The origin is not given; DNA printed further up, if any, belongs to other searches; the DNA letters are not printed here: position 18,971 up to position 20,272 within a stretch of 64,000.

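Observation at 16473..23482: ppdK / hypothetical / ~679-aa CfpA-like filament protein / exported vWA protein: a Treponema-type neighbourhood in a very low-GC genome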

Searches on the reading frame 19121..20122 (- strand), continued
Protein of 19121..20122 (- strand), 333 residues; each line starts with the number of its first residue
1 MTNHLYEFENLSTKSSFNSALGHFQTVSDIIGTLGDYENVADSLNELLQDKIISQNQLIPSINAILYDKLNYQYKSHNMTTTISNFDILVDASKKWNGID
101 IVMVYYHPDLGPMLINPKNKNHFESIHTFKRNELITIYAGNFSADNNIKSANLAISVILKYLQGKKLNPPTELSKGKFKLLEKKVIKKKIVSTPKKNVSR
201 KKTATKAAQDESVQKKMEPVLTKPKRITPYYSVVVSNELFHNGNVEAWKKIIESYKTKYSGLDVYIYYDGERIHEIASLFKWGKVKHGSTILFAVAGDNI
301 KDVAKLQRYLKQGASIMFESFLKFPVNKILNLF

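Call 76: fold_search(model_id=the predicted structure, library=pdb)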
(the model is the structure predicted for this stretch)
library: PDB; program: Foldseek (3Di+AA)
matches with E <= 10: 347; with E <= 0.001: 0
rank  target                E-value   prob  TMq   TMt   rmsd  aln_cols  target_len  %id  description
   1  3lfg_B                4.1e-02  0.98  0.21  0.62   4.3        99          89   13  Crystal structure of HPr-C-His from Thermoanaerobacter tengcongensis (released 2010-12-15)
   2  1txe_MODEL_1_A        7.0e-02  0.99  0.22  0.69   3.6        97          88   16  Solution structure of the active-centre mutant Ile14Ala of the histidine-containing phosphocarrier protein (HP (released 2005-03-08)
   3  2hpr                  7.0e-02  0.94  0.19  0.60   3.8        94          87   21  HISTIDINE-CONTAINING PHOSPHOCARRIER PROTEIN HPR MUTANT WITH MET 51 REPLACED BY VAL AND SER 83 REPLACED BY CYS (M51V, S83 (released 1993-01-15)
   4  1ka5_MODEL_1_A        7.4e-02  0.98  0.21  0.67   3.5        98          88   23  Refined Solution Structure of Histidine Containing Phosphocarrier Protein from Staphyloccocus aureus (released 2003-06-03)
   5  9f5t_C                7.4e-02  0.35  0.16  0.23   9.5       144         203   15  Ubiquitin C-terminal clippase BpJOS (released 2025-04-23)
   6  3lnw_A                9.9e-02  0.96  0.21  0.64   3.7        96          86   11  Close correlation of protein thermostability and self-buried area rate revealed by crystal structure of HPr from Therm (released 2011-02-16)
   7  1ptf                  1.1e-01  0.98  0.22  0.71   3.4       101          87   21  THE 1.6 ANGSTROMS STRUCTURE OF HISTIDINE-CONTAINING PHOSPHOTRANSFER PROTEIN HPR FROM STREPTOCOCCUS FAECALIS (released 1994-01-31)
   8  3le1_A                1.1e-01  0.93  0.20  0.62   3.9        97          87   13  Crystal structure of apoHPr monomer from Thermoanaerobacter tengcongensis (released 2010-12-15)
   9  3le3_A                1.2e-01  0.80  0.19  0.54   5.5       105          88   12  Crystal structure of apoHPr monomer from Thermoanaerobacter tengcongensis (released 2010-12-15)
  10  1sph_A                1.3e-01  0.99  0.21  0.71   2.6        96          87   18  REFINED STRUCTURES OF THE ACTIVE S83C AND IMPAIRED S46D HPRS: EVIDENCE THAT PHOSPHORYLATION DOES NOT REQUIRE A BACKBON (released 1995-02-07)
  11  2hid_MODEL_1_A        1.3e-01  0.96  0.20  0.65   3.4        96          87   19  REFINED NMR STRUCTURE OF PHOSPHOCARRIER HISTIDINE CONTAINING PROTEIN FROM BACILLUS SUBTILIS (released 1996-11-08)
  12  9f5t_A                1.3e-01  0.21  0.15  0.22   9.9       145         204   14  Ubiquitin C-terminal clippase BpJOS (released 2025-04-23)
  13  3ccd_A                1.6e-01  0.75  0.18  0.51   4.7        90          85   12  1.0 A Structure of Post-Succinimide His15Asp HPr (released 2008-10-21)
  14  1qr5_MODEL_1_A        1.7e-01  0.90  0.21  0.62   4.1        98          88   20  SOLUTION STRUCTURE OF HISTIDINE CONTAINING PROTEIN (HPR) FROM STAPHYLOCOCCUS CARNOSUS (released 2000-06-21)
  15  1kkl_H                1.9e-01  0.94  0.20  0.66   3.0        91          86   23  L.casei HprK/P in complex with B.subtilis HPr (released 2002-08-28)
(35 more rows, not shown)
